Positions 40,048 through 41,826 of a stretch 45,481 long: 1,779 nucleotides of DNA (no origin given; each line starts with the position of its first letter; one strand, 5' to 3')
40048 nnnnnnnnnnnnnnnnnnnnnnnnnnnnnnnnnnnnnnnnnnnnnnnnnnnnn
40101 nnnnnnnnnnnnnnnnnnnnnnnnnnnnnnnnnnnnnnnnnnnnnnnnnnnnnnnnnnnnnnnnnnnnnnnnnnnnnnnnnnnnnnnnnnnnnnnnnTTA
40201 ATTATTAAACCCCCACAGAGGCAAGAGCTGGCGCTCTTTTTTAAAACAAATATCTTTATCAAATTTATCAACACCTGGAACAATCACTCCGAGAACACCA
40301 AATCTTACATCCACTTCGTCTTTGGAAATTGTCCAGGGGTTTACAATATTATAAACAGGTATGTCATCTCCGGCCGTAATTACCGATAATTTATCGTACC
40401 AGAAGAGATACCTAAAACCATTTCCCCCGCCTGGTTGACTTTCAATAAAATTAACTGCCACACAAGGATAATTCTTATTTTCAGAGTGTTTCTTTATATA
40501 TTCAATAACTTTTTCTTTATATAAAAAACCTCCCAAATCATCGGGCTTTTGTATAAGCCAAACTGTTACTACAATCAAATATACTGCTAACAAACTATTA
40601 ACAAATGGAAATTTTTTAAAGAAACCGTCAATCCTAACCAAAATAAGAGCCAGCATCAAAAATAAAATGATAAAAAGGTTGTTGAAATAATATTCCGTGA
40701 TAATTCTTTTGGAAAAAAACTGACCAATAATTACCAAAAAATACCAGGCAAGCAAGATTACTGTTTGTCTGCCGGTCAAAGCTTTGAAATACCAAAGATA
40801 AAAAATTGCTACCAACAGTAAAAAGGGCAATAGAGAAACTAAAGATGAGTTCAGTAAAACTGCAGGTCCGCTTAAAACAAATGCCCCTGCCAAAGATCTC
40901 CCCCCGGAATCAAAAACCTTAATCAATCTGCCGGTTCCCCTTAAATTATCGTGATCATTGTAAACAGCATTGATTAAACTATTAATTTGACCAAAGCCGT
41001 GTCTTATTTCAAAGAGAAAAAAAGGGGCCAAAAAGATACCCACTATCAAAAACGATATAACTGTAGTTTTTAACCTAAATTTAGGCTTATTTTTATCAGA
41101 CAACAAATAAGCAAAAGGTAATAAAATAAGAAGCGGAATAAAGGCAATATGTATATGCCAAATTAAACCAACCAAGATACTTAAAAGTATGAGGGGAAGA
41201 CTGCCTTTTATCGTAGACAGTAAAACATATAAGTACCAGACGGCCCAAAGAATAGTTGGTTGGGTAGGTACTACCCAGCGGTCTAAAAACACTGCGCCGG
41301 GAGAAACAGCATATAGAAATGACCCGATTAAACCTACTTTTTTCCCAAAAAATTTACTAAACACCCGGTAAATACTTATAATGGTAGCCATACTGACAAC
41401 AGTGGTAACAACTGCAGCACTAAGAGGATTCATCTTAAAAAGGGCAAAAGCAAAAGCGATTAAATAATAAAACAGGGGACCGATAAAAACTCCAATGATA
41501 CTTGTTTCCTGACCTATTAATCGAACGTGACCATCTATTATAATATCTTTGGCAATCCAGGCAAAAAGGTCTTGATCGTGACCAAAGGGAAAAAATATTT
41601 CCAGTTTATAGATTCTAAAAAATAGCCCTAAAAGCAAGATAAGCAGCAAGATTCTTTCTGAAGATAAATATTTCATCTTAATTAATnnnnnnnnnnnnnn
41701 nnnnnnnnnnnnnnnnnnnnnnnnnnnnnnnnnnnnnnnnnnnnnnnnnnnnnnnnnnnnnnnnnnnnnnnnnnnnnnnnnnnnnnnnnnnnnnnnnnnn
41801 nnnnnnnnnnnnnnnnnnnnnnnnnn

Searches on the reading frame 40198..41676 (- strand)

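Call 74: search_protein_families(library=pfam, proteins=[window:40198-41676:-], max_evalue=0.0001)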
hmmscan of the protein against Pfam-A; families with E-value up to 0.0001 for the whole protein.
window:40198-41676:- (492 aa): 1 family
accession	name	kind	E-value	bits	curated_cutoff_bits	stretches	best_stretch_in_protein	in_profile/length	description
PF13231.12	PMT_2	-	7.2e-10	39.7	26.1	1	67-220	4-158/160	Dolichyl-phosphate-mannose-protein mannosyltransferase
